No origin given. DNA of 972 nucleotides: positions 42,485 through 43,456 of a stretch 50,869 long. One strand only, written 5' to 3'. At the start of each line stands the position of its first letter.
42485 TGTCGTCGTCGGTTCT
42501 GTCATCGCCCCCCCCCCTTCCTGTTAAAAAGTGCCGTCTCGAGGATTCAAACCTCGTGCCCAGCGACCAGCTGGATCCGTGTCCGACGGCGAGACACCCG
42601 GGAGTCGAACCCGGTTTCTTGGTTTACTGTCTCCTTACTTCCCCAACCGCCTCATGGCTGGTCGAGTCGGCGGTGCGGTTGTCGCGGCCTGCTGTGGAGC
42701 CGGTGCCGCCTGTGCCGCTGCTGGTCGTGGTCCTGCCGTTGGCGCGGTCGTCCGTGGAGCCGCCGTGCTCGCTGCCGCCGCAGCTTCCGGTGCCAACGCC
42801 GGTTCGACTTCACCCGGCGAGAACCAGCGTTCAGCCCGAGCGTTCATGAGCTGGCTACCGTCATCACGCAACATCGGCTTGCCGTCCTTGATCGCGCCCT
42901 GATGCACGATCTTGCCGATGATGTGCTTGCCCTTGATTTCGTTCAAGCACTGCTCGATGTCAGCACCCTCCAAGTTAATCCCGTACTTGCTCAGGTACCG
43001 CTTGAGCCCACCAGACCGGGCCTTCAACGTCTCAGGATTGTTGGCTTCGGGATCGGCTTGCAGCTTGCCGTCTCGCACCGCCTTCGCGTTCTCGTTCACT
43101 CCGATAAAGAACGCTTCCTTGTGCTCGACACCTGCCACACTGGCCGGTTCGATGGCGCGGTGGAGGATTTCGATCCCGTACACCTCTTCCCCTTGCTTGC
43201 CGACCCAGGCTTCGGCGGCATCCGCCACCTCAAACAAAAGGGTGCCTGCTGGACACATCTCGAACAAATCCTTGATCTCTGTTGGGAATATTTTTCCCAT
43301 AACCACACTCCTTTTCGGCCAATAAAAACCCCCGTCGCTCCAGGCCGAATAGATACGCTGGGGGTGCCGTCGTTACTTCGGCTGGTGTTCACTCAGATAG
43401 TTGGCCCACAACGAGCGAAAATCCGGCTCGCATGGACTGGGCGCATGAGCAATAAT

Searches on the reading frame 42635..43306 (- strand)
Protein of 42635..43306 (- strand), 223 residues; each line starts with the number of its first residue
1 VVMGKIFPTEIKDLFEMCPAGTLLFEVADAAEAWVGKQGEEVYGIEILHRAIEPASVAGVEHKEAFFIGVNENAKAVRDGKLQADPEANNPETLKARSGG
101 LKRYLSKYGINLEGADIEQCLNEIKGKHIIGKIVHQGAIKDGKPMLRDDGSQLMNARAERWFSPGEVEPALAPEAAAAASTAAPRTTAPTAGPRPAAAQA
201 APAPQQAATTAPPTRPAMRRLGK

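Call 8: search_protein_families(library=phrogs, proteins=[window:42635-43306:-])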
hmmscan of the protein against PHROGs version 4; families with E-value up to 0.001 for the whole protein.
window:42635-43306:- (223 aa): 0 families

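Call 10: find_related_loci(query=window:42635-43306:-, collection=viral_contigs, flank=4000)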
Query window:42635-43306:- (223 aa) in viral_contigs; peptide patterns used: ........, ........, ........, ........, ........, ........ (x = any residue, [..] = any of these).
121 stretches matched a pattern, but none encodes a relative of the query by tblastn (E <= 1e-3).

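Call 14: find_homologous_proteins(query=window:42635-43306:-)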
Query window:42635-43306:- (223 aa): 11 proteins with E <= 0.001 among 4833 candidates.
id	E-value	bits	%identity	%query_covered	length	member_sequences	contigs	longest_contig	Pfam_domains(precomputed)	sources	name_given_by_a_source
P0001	8.9e-136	469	97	99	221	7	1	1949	-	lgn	-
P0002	2.5e-125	435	90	99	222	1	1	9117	-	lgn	-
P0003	3.9e-80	287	68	76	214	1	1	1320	-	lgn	-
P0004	2.7e-77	278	63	74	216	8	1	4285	-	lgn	-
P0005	7.2e-77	276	61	76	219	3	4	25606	-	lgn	-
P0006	2.3e-76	275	63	77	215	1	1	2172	-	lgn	-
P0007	2.8e-75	271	62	76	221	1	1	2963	-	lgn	-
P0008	5.0e-75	270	63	77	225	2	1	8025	-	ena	-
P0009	2.0e-74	268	56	99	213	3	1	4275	-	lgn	-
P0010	4.7e-70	254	55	99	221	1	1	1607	-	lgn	-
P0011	1.5e-69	252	58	75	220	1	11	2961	-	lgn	-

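Call 16: find_encoding_contigs(protein=P0002, flank=3000, max_places=3)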
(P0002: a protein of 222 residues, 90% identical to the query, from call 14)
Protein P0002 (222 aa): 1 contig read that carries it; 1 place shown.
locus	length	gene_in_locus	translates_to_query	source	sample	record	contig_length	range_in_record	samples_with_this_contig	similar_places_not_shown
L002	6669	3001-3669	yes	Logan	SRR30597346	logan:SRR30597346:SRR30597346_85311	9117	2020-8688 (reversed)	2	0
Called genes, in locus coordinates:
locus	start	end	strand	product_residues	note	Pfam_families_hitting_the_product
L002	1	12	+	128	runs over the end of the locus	PF27050:Phage_P22_Y8K6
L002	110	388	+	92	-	-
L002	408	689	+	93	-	-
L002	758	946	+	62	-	-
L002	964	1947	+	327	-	PF12705:PDDEXK_1 (faint)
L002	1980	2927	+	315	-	PF13479:AAA_24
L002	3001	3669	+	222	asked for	-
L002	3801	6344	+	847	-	PF03167:UDG, PF00476:DNA_pol_A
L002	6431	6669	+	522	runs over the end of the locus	PF00580:UvrD-helicase, PF02562:PhoH (faint), PF13245:AAA_19, PF13604:AAA_30 (weak), PF01443:Viral_helicase1 (faint), PF13361:UvrD_C, PF13538:UvrD_C_2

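Call 17: find_encoding_contigs(protein=P0005, flank=3000, max_places=4)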
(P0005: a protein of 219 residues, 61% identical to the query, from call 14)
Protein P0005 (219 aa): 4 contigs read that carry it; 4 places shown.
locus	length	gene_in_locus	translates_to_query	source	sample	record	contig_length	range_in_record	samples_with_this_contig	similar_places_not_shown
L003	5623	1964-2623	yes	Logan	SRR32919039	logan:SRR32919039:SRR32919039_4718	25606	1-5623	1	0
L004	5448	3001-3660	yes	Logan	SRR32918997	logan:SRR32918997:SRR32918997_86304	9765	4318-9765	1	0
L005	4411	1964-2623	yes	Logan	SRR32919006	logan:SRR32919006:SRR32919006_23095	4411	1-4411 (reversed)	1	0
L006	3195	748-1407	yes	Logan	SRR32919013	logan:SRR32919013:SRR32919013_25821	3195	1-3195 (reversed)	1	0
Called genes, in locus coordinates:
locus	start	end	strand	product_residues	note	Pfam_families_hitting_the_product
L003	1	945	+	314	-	?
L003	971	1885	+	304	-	PF13479:AAA_24 (weak)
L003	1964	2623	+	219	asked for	-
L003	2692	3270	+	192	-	-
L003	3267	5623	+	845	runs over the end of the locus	PF03167:UDG, PF00476:DNA_pol_A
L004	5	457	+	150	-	-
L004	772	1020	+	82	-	-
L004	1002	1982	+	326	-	PF12705:PDDEXK_1 (faint)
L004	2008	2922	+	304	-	PF13479:AAA_24 (weak)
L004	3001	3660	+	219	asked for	-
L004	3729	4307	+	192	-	-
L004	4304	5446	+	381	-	?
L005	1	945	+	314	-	?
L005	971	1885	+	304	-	PF13479:AAA_24 (weak)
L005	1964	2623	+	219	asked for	-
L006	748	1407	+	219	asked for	-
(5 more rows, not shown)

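Call 18: find_encoding_contigs(protein=P0008, flank=3000, max_places=3)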
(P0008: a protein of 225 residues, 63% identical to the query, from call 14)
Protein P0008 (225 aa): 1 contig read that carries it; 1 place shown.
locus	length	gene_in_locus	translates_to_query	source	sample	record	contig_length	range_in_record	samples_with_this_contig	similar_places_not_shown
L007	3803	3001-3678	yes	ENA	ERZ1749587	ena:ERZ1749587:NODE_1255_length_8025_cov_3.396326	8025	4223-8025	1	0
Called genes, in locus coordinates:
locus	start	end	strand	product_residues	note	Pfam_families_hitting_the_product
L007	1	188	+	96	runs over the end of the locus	-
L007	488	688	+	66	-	-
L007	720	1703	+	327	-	-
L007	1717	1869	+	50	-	-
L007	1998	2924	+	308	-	-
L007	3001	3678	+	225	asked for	-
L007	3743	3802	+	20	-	?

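Call 23: find_encoding_contigs(protein=P0001, flank=3000, max_places=3)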
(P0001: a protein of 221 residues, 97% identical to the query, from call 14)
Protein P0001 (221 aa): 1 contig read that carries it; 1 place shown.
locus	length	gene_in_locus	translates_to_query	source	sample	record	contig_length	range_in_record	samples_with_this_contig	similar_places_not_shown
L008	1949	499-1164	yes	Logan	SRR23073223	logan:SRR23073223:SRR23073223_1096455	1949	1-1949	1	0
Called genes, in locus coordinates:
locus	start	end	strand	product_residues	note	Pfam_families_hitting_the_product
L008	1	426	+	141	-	?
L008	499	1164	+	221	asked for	-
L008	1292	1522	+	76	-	-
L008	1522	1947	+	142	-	?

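Call 24: find_encoding_contigs(protein=P0009, flank=3000, max_places=3)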
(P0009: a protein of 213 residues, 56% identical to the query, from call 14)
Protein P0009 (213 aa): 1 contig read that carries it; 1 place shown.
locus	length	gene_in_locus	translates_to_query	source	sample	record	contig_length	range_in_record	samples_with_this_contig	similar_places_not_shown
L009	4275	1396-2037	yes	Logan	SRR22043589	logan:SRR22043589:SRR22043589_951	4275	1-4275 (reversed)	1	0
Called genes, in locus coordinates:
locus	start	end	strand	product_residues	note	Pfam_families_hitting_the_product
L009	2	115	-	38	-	?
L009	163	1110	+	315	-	PF13479:AAA_24 (weak)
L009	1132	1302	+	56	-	-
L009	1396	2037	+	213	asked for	-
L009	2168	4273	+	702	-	?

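Call 25: find_encoding_contigs(protein=P0010, flank=3000, max_places=3)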
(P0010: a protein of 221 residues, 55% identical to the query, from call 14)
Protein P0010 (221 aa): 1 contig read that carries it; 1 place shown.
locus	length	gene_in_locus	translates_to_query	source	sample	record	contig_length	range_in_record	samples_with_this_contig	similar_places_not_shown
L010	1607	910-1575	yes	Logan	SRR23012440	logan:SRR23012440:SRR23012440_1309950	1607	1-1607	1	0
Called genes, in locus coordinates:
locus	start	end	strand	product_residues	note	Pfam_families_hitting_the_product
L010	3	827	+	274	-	?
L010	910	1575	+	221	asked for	-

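Call 53: search_protein_families(library=pfam, proteins=[window:42635-43306:-], max_evalue=0.01)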
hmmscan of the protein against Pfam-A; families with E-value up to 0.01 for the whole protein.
window:42635-43306:- (223 aa): 0 families

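Call 99: predict_structure(alignment_id=A4)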
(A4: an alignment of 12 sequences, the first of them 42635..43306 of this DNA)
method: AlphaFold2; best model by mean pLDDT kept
length: 223 residues; sequences in the alignment: 12
mean_pLDDT: 67.9   pTM: 0.60
mean pLDDT of the five models: 67.9, 66.9, 64.2, 62.6, 61.0
residues with pLDDT >= 90: 17; 70-90: 119; 50-70: 35; < 50: 52
segments of 3 or more residues with pLDDT < 50: 175-223
pLDDT, mean of each block of 10 residues (from residue 1): 55 65 91 77 84 89 75 65 72 77 81 84 90 79 73 76 82 54 33 29 34 40 36
secondary structure, 60 per line:
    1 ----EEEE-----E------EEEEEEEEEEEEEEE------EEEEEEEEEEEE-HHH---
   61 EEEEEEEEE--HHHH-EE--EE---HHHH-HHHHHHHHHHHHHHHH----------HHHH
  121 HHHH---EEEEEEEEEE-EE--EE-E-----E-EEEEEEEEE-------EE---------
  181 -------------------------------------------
elements in order: E5-8 E21-35 E42-53 E61-69 H72-75 H86-89 H91-106 H117-124 E128-137 E154-162

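Call 102: fold_search(model_id=the predicted structure, library=pdb)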
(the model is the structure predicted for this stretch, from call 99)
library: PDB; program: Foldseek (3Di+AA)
matches with E <= 10: 482; with E <= 0.001: 0
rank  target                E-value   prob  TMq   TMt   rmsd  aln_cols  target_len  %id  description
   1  8s4s_B                6.3e-03  0.99  0.30  0.46  10.3       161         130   10  PrgE from plasmid pCF10 (released 2024-05-29)
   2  8s4s_A                1.1e-02  0.98  0.29  0.46   8.8       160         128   10  PrgE from plasmid pCF10 (released 2024-05-29)
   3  8s4t_A                1.3e-02  0.98  0.31  0.45   8.3       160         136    9  DNA bound structure of PrgE from plasmid pCF10 (released 2024-05-29)
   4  6e09_C                5.8e-02  0.16  0.16  0.14  16.8       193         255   13  Crystal Structure of Helicobacter pylori TlpA Chemoreceptor Ligand Binding Domain (released 2018-09-12)
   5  6e09_A                7.6e-02  0.15  0.17  0.15  16.4       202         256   12  Crystal Structure of Helicobacter pylori TlpA Chemoreceptor Ligand Binding Domain (released 2018-09-12)
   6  9kpj                  8.0e-02  0.18  0.17  0.14  15.9       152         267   14  Crystal structure of Helicobacter pylori chemoreceptor TlpA ligand-binding domain in complex with indole (released 2025-10-22)
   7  6e0a_B                1.1e-01  0.14  0.17  0.15  16.5       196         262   13  Crystal Structure of Helicobacter pylori TlpA Chemoreceptor Ligand Binding Domain (released 2018-09-12)
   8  6e0a_A                1.4e-01  0.12  0.17  0.15  16.9       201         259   13  Crystal Structure of Helicobacter pylori TlpA Chemoreceptor Ligand Binding Domain (released 2018-09-12)
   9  1pn2_B                1.6e-01  0.03  0.12  0.11  17.7       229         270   11  Crystal structure analysis of the selenomethionine labelled 2-enoyl-CoA hydratase 2 domain of Candida tropicalis multi (released 2004-04-13)
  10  6e09_B                1.9e-01  0.08  0.15  0.14  16.4       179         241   14  Crystal Structure of Helicobacter pylori TlpA Chemoreceptor Ligand Binding Domain (released 2018-09-12)
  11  6e09_D                1.9e-01  0.08  0.13  0.12  16.4       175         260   15  Crystal Structure of Helicobacter pylori TlpA Chemoreceptor Ligand Binding Domain (released 2018-09-12)
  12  9dei_I                2.2e-01  0.23  0.20  0.22   8.5       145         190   10  Trypanosoma brucei mitochondrial RNA-editing catalytic complex 1, U-deletion (RECC1) (released 2026-01-21)
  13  1pn2_A                2.6e-01  0.03  0.11  0.09  17.5       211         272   12  Crystal structure analysis of the selenomethionine labelled 2-enoyl-CoA hydratase 2 domain of Candida tropicalis multi (released 2004-04-13)
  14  1pn4_A                2.6e-01  0.02  0.10  0.09  18.1       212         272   12  Crystal structure of 2-enoyl-CoA hydratase 2 domain of Candida tropicalis multifunctional enzyme type 2 complexed with (released 2004-04-13)
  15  1pn4_D                2.7e-01  0.03  0.10  0.09  17.5       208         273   12  Crystal structure of 2-enoyl-CoA hydratase 2 domain of Candida tropicalis multifunctional enzyme type 2 complexed with (released 2004-04-13)
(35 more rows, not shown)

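Call 103: fold_search(model_id=the predicted structure, library=viral)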
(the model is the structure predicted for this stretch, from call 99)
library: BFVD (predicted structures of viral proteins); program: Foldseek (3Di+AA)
matches with E <= 10: 354; with E <= 0.001: 31
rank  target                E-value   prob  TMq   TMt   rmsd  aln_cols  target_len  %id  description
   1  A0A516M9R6            1.1e-05  1.00  0.39  0.48   7.6       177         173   18  (no name in the UniProt tables at hand)
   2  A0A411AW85            1.3e-05  1.00  0.35  0.30  19.7       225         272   18  Uncharacterized protein [Pantoea phage vB_PagM_LIET2]
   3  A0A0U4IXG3            1.5e-05  1.00  0.38  0.51   5.9       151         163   22  Uncharacterized protein [Arthrobacter phage Rings]
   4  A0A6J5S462            1.9e-05  1.00  0.42  0.49   6.9       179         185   16  DUF669 domain-containing protein [uncultured Caudovirales phage]
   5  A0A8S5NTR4            2.1e-05  1.00  0.37  0.41  16.5       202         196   13  Uncharacterized protein [Siphoviridae sp. ctQ091]
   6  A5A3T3                2.3e-05  1.00  0.40  0.33  26.4       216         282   16  (no name in the UniProt tables at hand)
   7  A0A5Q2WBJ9            6.7e-05  1.00  0.36  0.44   9.0       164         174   16  (no name in the UniProt tables at hand)
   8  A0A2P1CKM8            7.4e-05  1.00  0.39  0.29  15.6       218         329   18  Uncharacterized protein [Pantoea phage vB_PagS_Vid5]
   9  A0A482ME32            1.2e-04  1.00  0.36  0.40  22.7       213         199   12  (no name in the UniProt tables at hand)
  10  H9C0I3                1.2e-04  1.00  0.36  0.40   7.2       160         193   12  (no name in the UniProt tables at hand)
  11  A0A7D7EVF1            1.4e-04  1.00  0.39  0.35  14.9       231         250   15  (no name in the UniProt tables at hand)
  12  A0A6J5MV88            1.5e-04  1.00  0.41  0.49   4.5       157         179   17  Uncharacterized protein [uncultured Caudovirales phage]
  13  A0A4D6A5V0            1.5e-04  1.00  0.37  0.41  25.9       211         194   16  (no name in the UniProt tables at hand)
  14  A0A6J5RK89            1.5e-04  1.00  0.32  0.39  20.3       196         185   16  DUF669 domain-containing protein [uncultured Caudovirales phage]
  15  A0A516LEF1            1.7e-04  1.00  0.37  0.32  22.6       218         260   16  (no name in the UniProt tables at hand)
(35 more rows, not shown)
